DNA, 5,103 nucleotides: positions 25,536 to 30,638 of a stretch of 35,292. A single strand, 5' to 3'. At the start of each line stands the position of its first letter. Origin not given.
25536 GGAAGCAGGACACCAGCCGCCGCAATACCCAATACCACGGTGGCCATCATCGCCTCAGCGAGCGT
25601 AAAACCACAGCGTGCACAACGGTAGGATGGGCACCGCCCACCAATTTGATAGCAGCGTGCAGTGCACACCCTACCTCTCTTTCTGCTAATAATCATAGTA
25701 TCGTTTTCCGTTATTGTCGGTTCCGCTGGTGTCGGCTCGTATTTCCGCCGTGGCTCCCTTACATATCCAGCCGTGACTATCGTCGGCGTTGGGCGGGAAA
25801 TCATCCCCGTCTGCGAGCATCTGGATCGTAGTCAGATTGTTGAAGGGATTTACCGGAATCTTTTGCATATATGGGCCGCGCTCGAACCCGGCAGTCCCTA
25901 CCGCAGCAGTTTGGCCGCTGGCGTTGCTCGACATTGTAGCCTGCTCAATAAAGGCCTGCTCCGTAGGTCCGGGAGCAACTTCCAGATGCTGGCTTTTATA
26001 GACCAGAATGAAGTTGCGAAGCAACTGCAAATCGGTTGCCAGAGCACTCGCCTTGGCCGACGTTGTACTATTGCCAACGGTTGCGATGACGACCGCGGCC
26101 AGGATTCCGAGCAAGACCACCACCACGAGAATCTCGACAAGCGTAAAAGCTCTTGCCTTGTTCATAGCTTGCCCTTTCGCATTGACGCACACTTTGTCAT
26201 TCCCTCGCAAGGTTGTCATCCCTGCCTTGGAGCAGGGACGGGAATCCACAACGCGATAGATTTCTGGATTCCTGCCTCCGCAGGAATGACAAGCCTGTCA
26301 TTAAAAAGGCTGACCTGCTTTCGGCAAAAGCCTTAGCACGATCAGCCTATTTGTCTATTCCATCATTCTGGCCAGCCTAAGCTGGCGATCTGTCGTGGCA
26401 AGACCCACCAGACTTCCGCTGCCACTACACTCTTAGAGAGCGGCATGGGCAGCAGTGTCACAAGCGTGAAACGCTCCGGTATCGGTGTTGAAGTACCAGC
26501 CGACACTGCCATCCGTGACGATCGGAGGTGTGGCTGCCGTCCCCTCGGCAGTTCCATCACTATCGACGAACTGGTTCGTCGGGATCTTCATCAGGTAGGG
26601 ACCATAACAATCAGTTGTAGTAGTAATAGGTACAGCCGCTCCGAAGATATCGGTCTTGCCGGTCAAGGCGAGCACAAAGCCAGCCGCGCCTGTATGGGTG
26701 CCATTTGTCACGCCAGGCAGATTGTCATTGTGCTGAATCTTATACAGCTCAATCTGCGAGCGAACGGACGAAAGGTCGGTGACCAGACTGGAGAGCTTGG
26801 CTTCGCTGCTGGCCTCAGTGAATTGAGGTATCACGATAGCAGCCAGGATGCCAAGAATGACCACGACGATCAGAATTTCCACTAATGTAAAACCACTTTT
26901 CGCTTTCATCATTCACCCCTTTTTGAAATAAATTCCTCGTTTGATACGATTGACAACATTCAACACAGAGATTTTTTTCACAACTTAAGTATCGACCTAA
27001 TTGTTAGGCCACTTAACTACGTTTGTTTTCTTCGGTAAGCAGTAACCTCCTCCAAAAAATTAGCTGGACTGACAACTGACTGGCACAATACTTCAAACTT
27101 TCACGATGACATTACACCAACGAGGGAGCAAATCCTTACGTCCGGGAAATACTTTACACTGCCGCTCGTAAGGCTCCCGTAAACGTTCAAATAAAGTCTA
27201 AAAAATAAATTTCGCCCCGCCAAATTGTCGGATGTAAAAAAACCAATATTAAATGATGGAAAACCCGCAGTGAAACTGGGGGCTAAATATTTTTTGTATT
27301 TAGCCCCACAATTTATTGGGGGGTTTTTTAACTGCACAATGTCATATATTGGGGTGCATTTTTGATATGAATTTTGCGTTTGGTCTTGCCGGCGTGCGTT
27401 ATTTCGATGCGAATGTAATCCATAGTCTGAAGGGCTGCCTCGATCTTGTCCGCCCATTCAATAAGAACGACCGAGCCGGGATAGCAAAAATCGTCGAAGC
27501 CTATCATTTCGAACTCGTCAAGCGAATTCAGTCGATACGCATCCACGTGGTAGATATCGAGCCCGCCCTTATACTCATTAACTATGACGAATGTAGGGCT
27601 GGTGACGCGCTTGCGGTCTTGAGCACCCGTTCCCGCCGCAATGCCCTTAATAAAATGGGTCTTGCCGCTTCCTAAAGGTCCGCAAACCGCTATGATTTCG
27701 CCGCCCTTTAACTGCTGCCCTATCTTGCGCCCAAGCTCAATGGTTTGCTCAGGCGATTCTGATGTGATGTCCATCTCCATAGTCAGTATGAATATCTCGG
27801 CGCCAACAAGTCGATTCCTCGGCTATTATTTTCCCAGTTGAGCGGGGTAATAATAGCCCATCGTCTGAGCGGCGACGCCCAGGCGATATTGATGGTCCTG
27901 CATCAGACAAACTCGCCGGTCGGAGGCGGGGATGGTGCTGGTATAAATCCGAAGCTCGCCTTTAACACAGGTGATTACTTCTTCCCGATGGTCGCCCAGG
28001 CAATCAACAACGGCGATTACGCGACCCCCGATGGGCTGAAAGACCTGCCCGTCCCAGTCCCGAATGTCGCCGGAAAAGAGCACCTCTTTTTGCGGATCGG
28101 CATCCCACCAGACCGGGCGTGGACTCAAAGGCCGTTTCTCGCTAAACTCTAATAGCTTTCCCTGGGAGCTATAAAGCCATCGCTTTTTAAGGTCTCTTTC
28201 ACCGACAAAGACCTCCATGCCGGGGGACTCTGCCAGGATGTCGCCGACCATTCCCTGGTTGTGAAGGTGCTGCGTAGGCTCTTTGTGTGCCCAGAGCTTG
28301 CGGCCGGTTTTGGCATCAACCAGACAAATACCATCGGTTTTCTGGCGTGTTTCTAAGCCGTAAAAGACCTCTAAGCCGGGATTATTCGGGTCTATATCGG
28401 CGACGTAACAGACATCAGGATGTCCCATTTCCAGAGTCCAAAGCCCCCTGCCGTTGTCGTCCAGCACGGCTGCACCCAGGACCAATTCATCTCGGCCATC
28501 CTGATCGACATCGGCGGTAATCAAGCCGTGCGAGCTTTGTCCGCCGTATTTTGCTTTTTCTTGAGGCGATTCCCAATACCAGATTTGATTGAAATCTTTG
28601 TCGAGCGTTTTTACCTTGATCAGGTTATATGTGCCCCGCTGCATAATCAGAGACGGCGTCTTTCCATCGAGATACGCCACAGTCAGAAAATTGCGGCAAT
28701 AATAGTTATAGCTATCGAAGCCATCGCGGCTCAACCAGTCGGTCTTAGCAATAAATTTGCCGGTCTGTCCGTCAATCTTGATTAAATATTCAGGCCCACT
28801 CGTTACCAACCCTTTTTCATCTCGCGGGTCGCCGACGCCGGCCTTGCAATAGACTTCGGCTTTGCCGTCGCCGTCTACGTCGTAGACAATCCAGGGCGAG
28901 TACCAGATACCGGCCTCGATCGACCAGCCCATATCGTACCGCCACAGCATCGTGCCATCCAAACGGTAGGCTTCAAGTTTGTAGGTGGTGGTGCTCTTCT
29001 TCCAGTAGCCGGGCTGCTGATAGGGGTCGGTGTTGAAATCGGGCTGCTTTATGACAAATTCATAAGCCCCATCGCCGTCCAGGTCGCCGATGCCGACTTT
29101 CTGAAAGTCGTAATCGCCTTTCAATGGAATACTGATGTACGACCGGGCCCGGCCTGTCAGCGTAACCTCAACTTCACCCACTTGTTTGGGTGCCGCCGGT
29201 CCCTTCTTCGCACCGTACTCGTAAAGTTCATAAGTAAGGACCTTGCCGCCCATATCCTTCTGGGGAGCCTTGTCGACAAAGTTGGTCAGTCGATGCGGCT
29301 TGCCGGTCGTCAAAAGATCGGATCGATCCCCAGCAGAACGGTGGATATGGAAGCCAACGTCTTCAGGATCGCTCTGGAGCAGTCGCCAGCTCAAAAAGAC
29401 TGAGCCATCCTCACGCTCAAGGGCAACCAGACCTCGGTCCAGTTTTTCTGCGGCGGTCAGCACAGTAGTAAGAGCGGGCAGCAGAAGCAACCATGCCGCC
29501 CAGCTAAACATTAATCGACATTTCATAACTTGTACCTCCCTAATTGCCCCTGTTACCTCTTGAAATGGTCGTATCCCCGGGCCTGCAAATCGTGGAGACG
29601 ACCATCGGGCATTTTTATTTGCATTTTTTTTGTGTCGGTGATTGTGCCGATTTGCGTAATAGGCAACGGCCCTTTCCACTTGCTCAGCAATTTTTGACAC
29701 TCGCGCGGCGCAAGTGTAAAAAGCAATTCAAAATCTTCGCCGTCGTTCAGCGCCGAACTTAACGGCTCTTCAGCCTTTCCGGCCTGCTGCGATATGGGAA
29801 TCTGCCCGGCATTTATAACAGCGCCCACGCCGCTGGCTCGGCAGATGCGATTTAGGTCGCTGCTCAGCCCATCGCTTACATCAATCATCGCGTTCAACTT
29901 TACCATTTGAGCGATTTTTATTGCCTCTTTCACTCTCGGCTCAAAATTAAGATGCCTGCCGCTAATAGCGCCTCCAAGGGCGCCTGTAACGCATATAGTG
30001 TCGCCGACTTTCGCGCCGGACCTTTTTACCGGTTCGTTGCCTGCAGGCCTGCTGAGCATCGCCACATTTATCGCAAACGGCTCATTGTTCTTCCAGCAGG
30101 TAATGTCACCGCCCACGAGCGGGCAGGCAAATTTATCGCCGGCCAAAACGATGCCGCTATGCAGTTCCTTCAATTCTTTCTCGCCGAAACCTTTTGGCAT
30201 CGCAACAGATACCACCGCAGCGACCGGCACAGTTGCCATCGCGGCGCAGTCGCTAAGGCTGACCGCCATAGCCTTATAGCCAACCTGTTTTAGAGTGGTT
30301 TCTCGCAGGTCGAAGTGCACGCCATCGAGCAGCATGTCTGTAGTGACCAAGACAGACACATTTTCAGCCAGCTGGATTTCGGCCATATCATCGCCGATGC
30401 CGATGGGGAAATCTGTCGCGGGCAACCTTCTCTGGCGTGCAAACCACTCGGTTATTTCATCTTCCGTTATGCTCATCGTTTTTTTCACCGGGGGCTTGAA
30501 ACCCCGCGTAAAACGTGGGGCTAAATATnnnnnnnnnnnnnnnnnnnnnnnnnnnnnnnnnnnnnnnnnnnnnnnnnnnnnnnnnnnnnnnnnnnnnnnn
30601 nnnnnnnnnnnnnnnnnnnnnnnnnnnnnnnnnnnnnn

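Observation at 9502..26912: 17-kb single-strand T2SS/T4P hybrid cluster with a four-gene signalling cassette inserted between secretin and ATPase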

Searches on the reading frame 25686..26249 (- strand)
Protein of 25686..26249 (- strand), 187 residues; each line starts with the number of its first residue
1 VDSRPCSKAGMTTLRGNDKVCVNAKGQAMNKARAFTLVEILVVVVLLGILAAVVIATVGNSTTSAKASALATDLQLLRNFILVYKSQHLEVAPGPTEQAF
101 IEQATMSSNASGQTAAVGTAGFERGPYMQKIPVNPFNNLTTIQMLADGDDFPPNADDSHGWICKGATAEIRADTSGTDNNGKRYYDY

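Call 4: search_protein_families(library=pfam, proteins=[window:25686-26249:-], max_evalue=0.01)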
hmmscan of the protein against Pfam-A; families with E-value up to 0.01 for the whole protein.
window:25686-26249:- (187 aa): 1 family
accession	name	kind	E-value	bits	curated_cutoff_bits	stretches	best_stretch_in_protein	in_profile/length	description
PF07963.17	N_methyl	-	3.6e-07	29.9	21.2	1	29-54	1-26/27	Prokaryotic N-terminal methylation motif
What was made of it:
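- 25686..26165 (-): Prepilin 2 (159 aa, starting at MNKAR|AFTLVE). N_methyl 29.9 bits (call 4).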

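Call 6: search_protein_families(library=ncbifam, proteins=[window:25686-26249:-], max_evalue=0.01)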
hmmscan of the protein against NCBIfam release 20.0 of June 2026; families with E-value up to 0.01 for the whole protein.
window:25686-26249:- (187 aa): 8 families
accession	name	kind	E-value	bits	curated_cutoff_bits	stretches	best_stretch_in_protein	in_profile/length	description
TIGR01710.1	typeII_sec_gspG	equivalog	1.7e-13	50.8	88.85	1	33-140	1-99/134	type II secretion system major pseudopilin GspG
TIGR01708.2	typeII_sec_gspH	equivalog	2.1e-07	31.1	80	1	33-75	2-44/169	type II secretion system minor pseudopilin GspH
NF041775.1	typeIV_PilA_Myxo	equivalog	4.3e-05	23.6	400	1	31-77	9-55/214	type IV pilin protein PilA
TIGR02532.1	IV_pilin_GFxxxE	domain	4.4e-05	23.1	16.3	1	33-55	2-24/24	prepilin-type N-terminal cleavage/methylation domain-containing protein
TIGR02596.1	TIGR02596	subfamily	0.00022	21.4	70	1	35-74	1-40/196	Verru_Chthon cassette protein D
NF040999.1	pilin_ComGC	equivalog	0.00053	20.1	75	1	33-88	2-57/84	competence type IV pilus major pilin ComGC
NF007862.0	PRK10574.1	equivalog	0.001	19.2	138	1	29-63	1-35/145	prepilin peptidase-dependent pilin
NF007800.0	PRK10506.1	equivalog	0.0083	16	158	0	27-82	3-55/163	prepilin peptidase-dependent protein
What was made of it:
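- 25686..26165 (-): GspG 50.8 bits, below cutoff (call 6).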

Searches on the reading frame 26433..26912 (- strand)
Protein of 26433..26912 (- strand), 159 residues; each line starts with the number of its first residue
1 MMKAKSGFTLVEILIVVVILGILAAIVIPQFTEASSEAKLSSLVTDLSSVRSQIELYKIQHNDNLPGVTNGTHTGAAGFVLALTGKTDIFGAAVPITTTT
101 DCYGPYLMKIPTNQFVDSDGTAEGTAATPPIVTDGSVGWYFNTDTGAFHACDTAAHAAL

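Call 4: search_protein_families(library=pfam, proteins=[window:26433-26912:-], max_evalue=0.01)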
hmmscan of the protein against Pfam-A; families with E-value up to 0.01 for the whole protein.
window:26433-26912:- (159 aa): 1 family
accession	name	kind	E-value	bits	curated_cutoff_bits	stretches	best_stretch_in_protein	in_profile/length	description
PF07963.17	N_methyl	-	3.5e-08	33.1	21.2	1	2-27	1-26/27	Prokaryotic N-terminal methylation motif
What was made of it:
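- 26433..26912 (-): Prepilin 1 (159 aa), a major-pilin candidate. Leader MMKAKSG|FTLVE and two C-terminal Cys. N_methyl 33.1 bits (call 4).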

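Call 6: search_protein_families(library=ncbifam, proteins=[window:26433-26912:-], max_evalue=0.01)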
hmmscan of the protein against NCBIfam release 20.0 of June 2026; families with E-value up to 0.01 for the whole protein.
window:26433-26912:- (159 aa): 10 families
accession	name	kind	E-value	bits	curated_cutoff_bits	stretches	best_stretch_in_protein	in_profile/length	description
TIGR01710.1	typeII_sec_gspG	equivalog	1.2e-13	51.2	88.85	1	6-71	1-65/134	type II secretion system major pseudopilin GspG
NF040999.1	pilin_ComGC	equivalog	3.6e-11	43.1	75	1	6-64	2-60/84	competence type IV pilus major pilin ComGC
NF007862.0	PRK10574.1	equivalog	9.8e-10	38.7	138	1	2-63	1-62/145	prepilin peptidase-dependent pilin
NF041775.1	typeIV_PilA_Myxo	equivalog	1.2e-08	35.2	400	1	6-49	11-54/214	type IV pilin protein PilA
TIGR02532.1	IV_pilin_GFxxxE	domain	1.1e-07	31.4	16.3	1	6-28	2-24/24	prepilin-type N-terminal cleavage/methylation domain-containing protein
TIGR01708.2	typeII_sec_gspH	equivalog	2.5e-07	30.9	80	1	6-45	2-41/169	type II secretion system minor pseudopilin GspH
NF041013.1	T4P_ComGE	equivalog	3.3e-05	23.9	49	1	5-62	3-61/83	competence type IV pilus minor pilin ComGE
TIGR02596.1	TIGR02596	subfamily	8.5e-05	22.7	70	1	8-56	1-49/196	Verru_Chthon cassette protein D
NF007800.0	PRK10506.1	equivalog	0.00057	19.7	158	1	2-47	5-50/163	prepilin peptidase-dependent protein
NF040982.1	ComGD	equivalog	0.0028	18.1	70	1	6-42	2-38/139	competence type IV pilus minor pilin ComGD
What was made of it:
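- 26433..26912 (-): GspG model 51.2 bits, below the 88.85 cutoff (call 6).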

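Call 81: search_solved_structures(query=window:26433-26912:-, max_evalue=0.01, show_alignments=0)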
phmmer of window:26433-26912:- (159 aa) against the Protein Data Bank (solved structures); distinct sequences matched with E-value up to 0.01: 20.
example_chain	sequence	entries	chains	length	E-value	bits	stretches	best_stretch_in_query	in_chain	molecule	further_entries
9egp_A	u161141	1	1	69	4.3e-11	46.4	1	2-62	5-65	Geopilin domain 1 protein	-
7tgg_A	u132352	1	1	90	9.3e-09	38.8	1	3-55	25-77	Geopilin domain 1 protein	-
5wda_A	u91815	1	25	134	1.3e-07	35.1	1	8-71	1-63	General secretion pathway protein G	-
2m7g_A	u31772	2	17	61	2.7e-07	34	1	8-55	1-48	Geopilin domain 1 protein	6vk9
8tob_GA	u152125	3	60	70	3.2e-06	30.5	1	9-56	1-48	Fimbrial protein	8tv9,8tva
5kua_A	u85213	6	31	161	4.5e-06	30.1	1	8-70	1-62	pilin | Neisseria meningitidis PilE variant SB-GATDH | Neisseria meningitidis PilE, SB-DATDH variant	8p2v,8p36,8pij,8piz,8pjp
8p3b_A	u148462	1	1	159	5.5e-06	29.8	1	8-70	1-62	Fimbrial protein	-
8tj2_C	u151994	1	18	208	6e-06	29.7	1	8-53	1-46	Type IV major pilin protein PilA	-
2hi2_A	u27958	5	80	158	7.6e-06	29.3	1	8-85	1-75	Fimbrial protein | PilA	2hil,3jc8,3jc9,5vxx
8qqj_J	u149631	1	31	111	8.4e-06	29.2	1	8-60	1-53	Type IV narrow pilus major component PilA5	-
6xxe_A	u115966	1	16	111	8.8e-06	29.1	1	8-60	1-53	Uncharacterized protein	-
1ay2_A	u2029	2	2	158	1.4e-05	28.5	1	8-77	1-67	TYPE 4 PILIN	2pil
9lab_B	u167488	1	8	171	1.4e-05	28.5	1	2-44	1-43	MSHA major pilin subunit MshA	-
6gv9_A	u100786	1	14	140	2.8e-05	27.5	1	8-75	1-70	Prepilin peptidase-dependent protein D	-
9laa_A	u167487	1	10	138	5.8e-05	26.5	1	2-35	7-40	Type IV pilin protein PilA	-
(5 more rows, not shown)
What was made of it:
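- Checked: The GspG/I/J/K labels rest on N-terminal helices that score below family cutoffs (calls 6, 81).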

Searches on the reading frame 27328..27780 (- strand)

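Call 4: search_protein_families(library=pfam, proteins=[window:27328-27780:-], max_evalue=0.01)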
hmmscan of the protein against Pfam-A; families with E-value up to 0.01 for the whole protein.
window:27328-27780:- (150 aa): 2 families
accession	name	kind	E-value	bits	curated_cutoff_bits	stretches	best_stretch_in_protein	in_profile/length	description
PF02367.23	TsaE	-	1.3e-37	129.1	26.6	1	8-137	2-128/128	Threonylcarbamoyl adenosine biosynthesis protein TsaE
PF02492.25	cobW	-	0.00029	20.9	20.7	1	29-128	2-92/180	CobW/HypB/UreG, nucleotide-binding domain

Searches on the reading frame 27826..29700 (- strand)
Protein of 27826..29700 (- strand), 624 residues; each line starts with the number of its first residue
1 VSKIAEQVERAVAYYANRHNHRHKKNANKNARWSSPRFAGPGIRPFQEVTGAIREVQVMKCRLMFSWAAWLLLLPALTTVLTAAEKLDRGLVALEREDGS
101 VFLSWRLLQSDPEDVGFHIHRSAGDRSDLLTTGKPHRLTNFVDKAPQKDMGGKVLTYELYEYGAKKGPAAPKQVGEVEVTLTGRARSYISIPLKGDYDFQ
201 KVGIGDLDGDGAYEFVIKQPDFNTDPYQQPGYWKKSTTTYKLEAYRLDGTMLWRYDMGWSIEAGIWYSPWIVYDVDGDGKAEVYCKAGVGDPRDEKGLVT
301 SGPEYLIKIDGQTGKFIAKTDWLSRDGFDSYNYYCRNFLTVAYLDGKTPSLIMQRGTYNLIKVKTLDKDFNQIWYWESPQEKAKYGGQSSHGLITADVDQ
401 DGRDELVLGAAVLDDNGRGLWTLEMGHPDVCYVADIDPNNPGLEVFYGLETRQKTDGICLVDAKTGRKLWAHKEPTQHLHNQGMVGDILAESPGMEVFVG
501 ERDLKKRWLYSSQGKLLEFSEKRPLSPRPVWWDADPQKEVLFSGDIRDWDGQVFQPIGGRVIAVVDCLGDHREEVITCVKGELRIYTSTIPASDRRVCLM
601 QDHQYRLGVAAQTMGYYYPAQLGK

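Call 5: search_protein_families(library=pfam, proteins=[window:27826-29700:-], max_evalue=0.01)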
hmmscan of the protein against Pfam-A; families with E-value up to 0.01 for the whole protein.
window:27826-29700:- (624 aa): 4 families
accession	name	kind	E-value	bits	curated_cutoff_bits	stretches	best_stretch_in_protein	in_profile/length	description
PF21348.3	RGL11_C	-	4.9e-88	296.5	27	1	196-621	21-475/490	Rhamnogalacturonan lyase family 11, C-terminal domain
PF18370.7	RGI_lyase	-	2.6e-12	47.4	27.8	1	84-148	3-62/86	Rhamnogalacturonan I lyases beta-sheet domain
PF13517.12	FG-GAP_3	-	4.8e-08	33.9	26.9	0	242-284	18-60/61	FG-GAP-like repeat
PF01839.29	FG-GAP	-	6.7e-07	29.5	22.1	0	272-298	7-33/37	FG-GAP repeat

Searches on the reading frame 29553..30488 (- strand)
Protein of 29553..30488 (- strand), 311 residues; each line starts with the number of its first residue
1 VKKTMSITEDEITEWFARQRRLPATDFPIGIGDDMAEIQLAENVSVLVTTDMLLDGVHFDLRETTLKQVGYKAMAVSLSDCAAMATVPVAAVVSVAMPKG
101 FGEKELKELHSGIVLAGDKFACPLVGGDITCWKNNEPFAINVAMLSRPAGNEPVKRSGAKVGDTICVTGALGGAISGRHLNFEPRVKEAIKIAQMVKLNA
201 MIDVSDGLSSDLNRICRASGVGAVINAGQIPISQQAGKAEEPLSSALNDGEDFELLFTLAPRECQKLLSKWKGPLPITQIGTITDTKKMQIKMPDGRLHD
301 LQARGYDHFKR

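Call 5: search_protein_families(library=pfam, proteins=[window:29553-30488:-], max_evalue=0.01)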
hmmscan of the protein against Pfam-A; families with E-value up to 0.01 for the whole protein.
window:29553-30488:- (311 aa): 2 families
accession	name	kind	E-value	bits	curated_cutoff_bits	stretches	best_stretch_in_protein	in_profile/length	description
PF00586.29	AIRS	-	8.6e-21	74.9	24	1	32-145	1-109/112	AIR synthase related protein, N-terminal domain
PF02769.27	AIRS_C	-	5.7e-12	46.5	23.1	1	184-291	46-153/156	AIR synthase related protein, C-terminal domain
